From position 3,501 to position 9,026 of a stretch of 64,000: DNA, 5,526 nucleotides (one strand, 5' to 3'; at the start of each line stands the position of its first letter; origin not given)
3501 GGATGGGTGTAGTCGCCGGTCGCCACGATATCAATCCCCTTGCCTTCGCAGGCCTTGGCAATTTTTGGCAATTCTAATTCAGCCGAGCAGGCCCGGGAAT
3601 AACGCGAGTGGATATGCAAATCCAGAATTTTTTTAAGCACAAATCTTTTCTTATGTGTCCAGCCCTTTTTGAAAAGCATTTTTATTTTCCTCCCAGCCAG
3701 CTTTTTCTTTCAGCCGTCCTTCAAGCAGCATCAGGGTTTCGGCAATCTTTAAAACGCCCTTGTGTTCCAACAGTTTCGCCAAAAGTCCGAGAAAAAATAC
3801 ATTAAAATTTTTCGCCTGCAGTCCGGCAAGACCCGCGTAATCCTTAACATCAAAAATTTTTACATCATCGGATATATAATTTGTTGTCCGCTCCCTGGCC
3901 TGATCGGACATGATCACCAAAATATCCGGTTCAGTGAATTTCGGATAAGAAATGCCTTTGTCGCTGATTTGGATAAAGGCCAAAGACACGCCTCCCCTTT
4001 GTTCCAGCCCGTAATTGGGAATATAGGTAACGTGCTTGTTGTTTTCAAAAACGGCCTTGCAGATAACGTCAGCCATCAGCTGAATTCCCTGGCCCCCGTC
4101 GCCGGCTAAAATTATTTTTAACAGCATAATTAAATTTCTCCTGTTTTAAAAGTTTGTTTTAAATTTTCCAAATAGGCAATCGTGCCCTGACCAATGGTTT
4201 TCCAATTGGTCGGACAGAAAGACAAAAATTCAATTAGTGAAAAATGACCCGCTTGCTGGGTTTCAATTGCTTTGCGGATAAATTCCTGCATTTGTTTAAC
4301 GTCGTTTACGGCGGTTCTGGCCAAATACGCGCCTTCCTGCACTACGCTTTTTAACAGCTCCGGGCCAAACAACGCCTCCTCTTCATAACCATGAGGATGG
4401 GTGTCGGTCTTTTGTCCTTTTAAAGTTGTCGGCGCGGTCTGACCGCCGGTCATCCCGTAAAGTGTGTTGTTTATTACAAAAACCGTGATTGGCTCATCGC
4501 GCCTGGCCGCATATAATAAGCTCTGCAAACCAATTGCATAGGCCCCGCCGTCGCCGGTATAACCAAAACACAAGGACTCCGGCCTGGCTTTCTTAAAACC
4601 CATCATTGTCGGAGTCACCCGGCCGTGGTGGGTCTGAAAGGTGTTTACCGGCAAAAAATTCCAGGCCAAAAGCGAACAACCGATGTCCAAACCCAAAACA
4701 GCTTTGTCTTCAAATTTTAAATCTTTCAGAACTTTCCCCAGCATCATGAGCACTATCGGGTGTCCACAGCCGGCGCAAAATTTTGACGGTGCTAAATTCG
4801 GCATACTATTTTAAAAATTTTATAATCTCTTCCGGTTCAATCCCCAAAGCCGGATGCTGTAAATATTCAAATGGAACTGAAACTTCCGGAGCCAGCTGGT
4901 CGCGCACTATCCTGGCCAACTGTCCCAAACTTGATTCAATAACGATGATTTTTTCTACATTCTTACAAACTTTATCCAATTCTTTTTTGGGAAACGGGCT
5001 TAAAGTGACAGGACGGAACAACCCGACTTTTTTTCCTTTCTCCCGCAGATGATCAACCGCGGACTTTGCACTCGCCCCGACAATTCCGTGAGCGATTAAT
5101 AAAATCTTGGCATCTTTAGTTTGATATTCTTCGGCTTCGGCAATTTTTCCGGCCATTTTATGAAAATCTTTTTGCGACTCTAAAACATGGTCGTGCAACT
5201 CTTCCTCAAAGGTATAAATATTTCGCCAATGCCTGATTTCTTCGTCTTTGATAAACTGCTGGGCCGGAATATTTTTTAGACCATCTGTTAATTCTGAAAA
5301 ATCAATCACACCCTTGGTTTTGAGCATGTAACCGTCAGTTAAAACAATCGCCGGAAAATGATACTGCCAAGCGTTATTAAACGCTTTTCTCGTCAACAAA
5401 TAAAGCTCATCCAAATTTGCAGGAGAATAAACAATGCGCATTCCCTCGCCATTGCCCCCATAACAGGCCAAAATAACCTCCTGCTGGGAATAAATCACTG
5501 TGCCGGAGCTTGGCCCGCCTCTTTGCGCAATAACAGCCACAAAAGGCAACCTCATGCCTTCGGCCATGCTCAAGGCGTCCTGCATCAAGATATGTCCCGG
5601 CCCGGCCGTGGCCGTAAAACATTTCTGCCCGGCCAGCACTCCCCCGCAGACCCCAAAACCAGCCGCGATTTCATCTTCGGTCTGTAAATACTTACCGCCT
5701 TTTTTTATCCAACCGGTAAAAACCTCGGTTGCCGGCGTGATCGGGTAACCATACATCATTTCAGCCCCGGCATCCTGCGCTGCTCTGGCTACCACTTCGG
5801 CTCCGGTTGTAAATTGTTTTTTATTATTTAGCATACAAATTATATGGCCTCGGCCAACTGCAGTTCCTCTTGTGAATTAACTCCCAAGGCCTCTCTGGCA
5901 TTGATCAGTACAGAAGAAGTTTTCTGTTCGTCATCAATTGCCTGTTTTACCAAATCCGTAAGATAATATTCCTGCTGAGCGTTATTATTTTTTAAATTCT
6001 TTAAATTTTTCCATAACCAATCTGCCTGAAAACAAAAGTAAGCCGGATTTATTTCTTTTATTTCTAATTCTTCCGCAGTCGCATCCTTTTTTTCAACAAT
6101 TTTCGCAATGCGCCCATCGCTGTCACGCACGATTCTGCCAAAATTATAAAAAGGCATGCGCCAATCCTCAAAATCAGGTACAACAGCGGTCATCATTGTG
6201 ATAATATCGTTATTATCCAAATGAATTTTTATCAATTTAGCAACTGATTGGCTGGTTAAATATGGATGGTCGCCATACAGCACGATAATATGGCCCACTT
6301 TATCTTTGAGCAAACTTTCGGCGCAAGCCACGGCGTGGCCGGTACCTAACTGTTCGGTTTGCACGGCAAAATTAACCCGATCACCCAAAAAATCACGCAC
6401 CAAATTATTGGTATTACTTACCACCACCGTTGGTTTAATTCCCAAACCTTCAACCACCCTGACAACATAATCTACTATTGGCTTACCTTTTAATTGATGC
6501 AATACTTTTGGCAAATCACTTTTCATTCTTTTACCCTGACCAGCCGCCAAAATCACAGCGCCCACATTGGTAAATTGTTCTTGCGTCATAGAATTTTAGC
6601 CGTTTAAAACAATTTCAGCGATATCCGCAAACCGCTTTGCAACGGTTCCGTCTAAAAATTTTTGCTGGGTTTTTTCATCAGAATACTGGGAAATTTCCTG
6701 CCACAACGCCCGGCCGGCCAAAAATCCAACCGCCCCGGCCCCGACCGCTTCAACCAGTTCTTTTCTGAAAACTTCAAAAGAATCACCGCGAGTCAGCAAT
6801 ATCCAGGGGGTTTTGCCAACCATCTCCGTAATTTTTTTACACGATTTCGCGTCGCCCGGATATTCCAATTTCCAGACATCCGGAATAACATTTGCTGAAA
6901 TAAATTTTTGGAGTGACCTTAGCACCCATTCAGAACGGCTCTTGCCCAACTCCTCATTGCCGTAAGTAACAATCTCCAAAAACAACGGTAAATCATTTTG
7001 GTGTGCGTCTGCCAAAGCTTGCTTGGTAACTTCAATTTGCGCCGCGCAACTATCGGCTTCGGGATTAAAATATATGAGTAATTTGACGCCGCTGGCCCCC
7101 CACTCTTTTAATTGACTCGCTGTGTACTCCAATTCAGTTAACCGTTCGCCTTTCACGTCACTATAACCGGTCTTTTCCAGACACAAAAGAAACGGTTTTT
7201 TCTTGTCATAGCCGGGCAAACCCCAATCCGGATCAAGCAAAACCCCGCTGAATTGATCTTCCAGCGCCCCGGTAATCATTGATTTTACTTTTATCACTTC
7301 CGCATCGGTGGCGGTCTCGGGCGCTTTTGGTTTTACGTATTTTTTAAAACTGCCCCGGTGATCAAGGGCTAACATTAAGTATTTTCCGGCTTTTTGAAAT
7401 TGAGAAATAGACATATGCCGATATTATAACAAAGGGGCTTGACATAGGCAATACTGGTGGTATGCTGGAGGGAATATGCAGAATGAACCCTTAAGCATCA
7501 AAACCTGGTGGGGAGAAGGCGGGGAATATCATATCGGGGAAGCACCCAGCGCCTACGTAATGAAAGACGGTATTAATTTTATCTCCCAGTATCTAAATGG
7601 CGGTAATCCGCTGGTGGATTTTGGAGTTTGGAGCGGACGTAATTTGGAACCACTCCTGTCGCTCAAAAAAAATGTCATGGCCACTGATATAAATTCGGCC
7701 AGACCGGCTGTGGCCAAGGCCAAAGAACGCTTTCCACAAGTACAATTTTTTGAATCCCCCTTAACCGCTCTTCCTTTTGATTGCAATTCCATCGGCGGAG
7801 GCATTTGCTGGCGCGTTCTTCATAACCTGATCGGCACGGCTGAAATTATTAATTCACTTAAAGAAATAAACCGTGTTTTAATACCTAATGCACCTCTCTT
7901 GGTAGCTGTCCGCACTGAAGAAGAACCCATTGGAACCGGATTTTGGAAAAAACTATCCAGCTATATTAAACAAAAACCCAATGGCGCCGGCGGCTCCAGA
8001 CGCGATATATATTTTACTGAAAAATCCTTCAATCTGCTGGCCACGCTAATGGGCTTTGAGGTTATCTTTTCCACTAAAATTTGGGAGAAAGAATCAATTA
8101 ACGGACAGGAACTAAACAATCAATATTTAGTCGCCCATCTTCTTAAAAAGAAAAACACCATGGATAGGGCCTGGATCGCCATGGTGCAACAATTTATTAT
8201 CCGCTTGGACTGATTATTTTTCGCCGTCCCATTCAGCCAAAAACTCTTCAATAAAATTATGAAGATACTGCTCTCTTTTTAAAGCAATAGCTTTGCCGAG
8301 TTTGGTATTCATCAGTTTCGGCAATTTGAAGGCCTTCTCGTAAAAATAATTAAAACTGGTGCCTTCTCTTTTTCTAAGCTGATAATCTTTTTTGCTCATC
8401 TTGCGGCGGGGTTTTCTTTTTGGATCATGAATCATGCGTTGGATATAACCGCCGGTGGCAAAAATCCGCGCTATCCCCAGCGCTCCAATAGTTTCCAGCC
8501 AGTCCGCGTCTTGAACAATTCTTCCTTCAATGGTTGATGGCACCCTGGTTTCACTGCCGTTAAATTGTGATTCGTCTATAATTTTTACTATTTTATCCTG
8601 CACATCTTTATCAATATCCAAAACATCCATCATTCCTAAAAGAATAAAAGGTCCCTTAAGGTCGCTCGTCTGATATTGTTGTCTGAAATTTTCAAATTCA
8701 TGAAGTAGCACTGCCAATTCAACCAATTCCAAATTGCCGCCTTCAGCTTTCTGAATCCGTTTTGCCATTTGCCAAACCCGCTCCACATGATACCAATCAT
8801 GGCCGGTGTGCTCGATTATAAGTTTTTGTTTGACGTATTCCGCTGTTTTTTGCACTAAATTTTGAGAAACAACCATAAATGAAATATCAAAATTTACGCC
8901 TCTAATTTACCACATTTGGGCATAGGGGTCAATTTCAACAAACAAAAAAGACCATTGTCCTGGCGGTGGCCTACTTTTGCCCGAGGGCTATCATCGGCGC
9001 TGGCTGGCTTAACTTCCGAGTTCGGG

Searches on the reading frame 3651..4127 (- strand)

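Call 56: search_protein_families(library=pfam, proteins=[window:3651-4127:-], max_evalue=0.001)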
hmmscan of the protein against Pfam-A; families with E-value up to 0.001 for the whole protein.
window:3651-4127:- (158 aa): 1 family
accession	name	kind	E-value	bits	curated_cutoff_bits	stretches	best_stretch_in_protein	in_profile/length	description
PF01558.24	POR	-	3e-20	73.5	27.4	1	11-88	1-79/173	Pyruvate ferredoxin/flavodoxin oxidoreductase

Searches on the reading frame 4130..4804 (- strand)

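Call 56: search_protein_families(library=pfam, proteins=[window:4130-4804:-], max_evalue=0.001)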
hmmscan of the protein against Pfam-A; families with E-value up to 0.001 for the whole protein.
window:4130-4804:- (224 aa): 1 family
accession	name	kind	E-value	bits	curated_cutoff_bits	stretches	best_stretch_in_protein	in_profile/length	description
PF02775.26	TPP_enzyme_C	-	1.2e-21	77.5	21.9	1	41-192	2-150/151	Thiamine pyrophosphate enzyme, C-terminal TPP binding domain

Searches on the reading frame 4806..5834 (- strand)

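Call 56: search_protein_families(library=pfam, proteins=[window:4806-5834:-], max_evalue=0.001)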
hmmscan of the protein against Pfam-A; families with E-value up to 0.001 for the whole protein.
window:4806-5834:- (342 aa): 4 families
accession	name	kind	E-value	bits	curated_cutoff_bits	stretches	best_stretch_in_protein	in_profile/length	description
PF01855.24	POR_N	-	4.4e-39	135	27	1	18-188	2-176/231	Pyruvate flavodoxin/ferredoxin oxidoreductase, thiamine diP-bdg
PF17147.9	PFOR_II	-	7.5e-19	68.4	27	1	242-315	1-79/102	Pyruvate:ferredoxin oxidoreductase core domain II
PF02780.25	Transketolase_C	-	4.6e-05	23.8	25.9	1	238-301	6-69/124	Transketolase, C-terminal domain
PF02776.23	TPP_enzyme_N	-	6.7e-05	23.1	26.8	1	10-111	2-106/119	Thiamine pyrophosphate enzyme, N-terminal TPP binding domain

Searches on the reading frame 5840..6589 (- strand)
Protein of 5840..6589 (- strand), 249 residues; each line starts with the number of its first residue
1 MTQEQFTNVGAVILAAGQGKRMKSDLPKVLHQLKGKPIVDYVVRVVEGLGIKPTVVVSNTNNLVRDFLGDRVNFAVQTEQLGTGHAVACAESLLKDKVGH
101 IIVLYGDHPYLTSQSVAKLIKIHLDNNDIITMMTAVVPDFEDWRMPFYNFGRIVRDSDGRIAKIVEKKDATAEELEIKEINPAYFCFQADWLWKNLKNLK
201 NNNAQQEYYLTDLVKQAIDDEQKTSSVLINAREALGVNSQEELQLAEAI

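Call 56: search_protein_families(library=pfam, proteins=[window:5840-6589:-], max_evalue=0.001)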
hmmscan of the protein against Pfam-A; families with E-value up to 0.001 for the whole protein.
window:5840-6589:- (249 aa): 4 families
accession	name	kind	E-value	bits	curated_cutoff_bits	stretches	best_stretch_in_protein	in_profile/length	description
PF12804.13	NTP_transf_3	-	2.1e-19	70.7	27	1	11-133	1-122/160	MobA-like NTP transferase domain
PF00483.29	NTP_transferase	-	3.9e-18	66.4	21.2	1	11-227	2-219/245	Nucleotidyl transferase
PF01128.25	IspD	-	1e-09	38.9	27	1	10-127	2-122/221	2-C-methyl-D-erythritol 4-phosphate cytidylyltransferase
PF02348.25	CTP_transf_3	-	8.4e-07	29.4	22.6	1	28-137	16-127/217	Cytidylyltransferase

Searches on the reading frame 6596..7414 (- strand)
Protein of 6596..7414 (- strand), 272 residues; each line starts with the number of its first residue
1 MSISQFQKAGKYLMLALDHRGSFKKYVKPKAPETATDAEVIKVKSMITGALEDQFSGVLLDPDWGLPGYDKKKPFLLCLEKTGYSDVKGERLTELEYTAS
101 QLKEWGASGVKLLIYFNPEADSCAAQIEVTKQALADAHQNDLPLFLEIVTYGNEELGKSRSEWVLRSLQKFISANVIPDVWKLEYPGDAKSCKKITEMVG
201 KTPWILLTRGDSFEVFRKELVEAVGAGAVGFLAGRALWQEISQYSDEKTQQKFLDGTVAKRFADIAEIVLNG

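Call 56: search_protein_families(library=pfam, proteins=[window:6596-7414:-], max_evalue=0.001)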
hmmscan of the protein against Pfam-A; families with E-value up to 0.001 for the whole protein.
window:6596-7414:- (272 aa): 2 families
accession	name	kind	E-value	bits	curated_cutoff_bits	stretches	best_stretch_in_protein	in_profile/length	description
PF01791.15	DeoC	-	9.3e-20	71.7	23.8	1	13-239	2-228/229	DeoC/LacD family aldolase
PF09863.15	DUF2090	-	1.7e-12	47.5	27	1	8-265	33-302/310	Uncharacterized protein conserved in bacteria (DUF2090)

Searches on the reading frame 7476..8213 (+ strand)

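Call 56: search_protein_families(library=pfam, proteins=[window:7476-8213:+], max_evalue=0.001)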
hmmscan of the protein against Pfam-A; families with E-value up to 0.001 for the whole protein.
window:7476-8213:+ (245 aa): 2 families
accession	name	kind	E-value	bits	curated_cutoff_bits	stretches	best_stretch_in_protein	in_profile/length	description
PF08241.18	Methyltransf_11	-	3.6e-09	37.6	21.2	1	47-141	1-93/95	Methyltransferase domain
PF13649.12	Methyltransf_25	-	3.5e-07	31.3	27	1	47-137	2-95/97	Methyltransferase domain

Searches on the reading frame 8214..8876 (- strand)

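Call 56: search_protein_families(library=pfam, proteins=[window:8214-8876:-], max_evalue=0.001)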
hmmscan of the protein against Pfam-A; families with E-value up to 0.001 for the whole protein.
window:8214-8876:- (220 aa): 1 family
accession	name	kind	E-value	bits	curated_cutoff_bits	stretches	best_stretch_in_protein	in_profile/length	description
PF01966.28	HD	-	7.3e-08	33.1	22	1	28-129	2-115/116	HD domain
